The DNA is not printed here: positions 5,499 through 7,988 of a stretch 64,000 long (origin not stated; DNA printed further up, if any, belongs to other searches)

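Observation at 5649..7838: Three-module fusion: cNMP-binding domain, Walker-A-dead ParA/MinD-like domain and patatin lipase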

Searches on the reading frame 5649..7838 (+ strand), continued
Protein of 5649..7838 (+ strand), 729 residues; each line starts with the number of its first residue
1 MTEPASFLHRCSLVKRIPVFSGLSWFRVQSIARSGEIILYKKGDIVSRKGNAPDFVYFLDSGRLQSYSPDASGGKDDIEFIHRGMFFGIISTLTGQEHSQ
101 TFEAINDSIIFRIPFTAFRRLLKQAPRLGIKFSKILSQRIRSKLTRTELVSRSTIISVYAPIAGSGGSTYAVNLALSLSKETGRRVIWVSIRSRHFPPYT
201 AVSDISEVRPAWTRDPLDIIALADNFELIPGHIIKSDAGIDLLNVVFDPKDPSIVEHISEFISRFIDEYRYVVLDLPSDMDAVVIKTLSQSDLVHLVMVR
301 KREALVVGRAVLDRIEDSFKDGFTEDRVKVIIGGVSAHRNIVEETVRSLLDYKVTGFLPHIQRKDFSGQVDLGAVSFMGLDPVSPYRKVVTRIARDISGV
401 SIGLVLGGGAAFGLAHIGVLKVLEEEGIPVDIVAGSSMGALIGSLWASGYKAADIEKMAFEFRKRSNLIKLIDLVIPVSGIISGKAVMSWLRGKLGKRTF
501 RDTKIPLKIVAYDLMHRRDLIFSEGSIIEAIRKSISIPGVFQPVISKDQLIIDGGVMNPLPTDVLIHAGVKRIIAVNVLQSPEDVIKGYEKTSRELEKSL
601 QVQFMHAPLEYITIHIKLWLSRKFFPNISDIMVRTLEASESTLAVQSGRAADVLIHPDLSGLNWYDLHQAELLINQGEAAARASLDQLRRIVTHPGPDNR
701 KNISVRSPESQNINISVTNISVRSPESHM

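Call 39: fold_search(model_id=the predicted structure, library=pdb)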
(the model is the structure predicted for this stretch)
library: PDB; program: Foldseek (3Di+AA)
matches with E <= 10: 1719; with E <= 0.001: 901
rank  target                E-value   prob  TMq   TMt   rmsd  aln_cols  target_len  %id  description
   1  5fya_A                1.5e-18  1.00  0.31  0.83   4.3       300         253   32  Cubic crystal of the native PlpD (released 2016-04-06)
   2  5fya_B                1.5e-17  1.00  0.31  0.85   4.3       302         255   31  Cubic crystal of the native PlpD (released 2016-04-06)
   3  5fqu_A                1.6e-17  1.00  0.29  0.81   4.9       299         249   30  Orthorhombic crystal structure of of PlpD (selenomethionine derivative) (released 2016-04-06)
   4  5fqu_B                1.7e-17  1.00  0.30  0.84   4.3       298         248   32  Orthorhombic crystal structure of of PlpD (selenomethionine derivative) (released 2016-04-06)
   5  9kh6_A                6.1e-13  1.00  0.29  0.60   8.0       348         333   16  cryo-EM structure of lipase/ligand/substrate complex (released 2026-03-04)
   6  9ioq                  6.1e-13  1.00  0.28  0.61   7.4       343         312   22  Crystal structure of CapE bound cUA (released 2025-05-21)
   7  9ion_B                6.8e-13  1.00  0.29  0.65   6.1       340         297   20  Cryo-EM structure of cUA bound CapE filament (released 2025-05-21)
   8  9ion_C                1.4e-12  1.00  0.26  0.59   6.5       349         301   21  Cryo-EM structure of cUA bound CapE filament (released 2025-05-21)
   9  4pkb                  2.0e-12  1.00  0.27  0.51  10.7       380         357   15  CRYSTAL STRUCTURE OF PATATIN-17 COMPLEXED WITH METHYL ARACHIDONYL FLUOROPHOSPHONATE (MAFP) (released 2014-10-01)
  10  4pka                  5.7e-12  1.00  0.29  0.54   7.9       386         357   14  Crystal structure of patatin aged with diisopropylphosphorofluoridate (released 2014-10-01)
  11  1oxw_B                9.3e-12  1.00  0.28  0.53  10.5       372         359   14  The Crystal Structure of SeMet Patatin (released 2003-05-27)
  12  9iom                  1.0e-11  1.00  0.28  0.61   6.4       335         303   22  CapE apo form (released 2025-05-21)
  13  9iop_C                1.1e-11  1.00  0.27  0.61  11.7       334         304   22  Cryo-EM structure of cUA and MAFP bound CapE filament (released 2025-05-21)
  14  3ea0_B                1.3e-11  1.00  0.24  0.67   4.3       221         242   18  Crystal Structure of ParA Family ATPase from Chlorobium tepidum TLS (released 2008-09-23)
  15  9kej_A                1.8e-11  1.00  0.27  0.53   8.8       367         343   16  Cryo-EM structure of AbCapV S58A filament bound with 3'3'-cGAMP (released 2025-11-12)
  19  1oxw_A                4.8e-11  1.00  0.23  0.45  15.1       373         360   14  The Crystal Structure of SeMet Patatin (released 2003-05-27)
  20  1oxw_C                7.8e-11  1.00  0.28  0.53  10.5       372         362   14  The Crystal Structure of SeMet Patatin (released 2003-05-27)
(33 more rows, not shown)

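Call 63: search_protein_families(library=padloc, proteins=[window:5649-7835:+], max_evalue=0.01)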
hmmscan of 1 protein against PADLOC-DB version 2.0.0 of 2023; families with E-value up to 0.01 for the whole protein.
window:5649-7835:+ (729 aa): 4 families
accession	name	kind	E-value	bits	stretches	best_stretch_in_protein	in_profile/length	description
PDLC00758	Effector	-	5.2e-06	24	1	404-523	9-137/331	Phospholipase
PDLC00755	Effector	-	1.5e-05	22.3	1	404-524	14-131/311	Phospholipase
PDLC00757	Effector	-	0.00023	18.6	1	404-522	13-143/331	Phospholipase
PDLC00731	Effector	-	0.0026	14.8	1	29-145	34-146/306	TIR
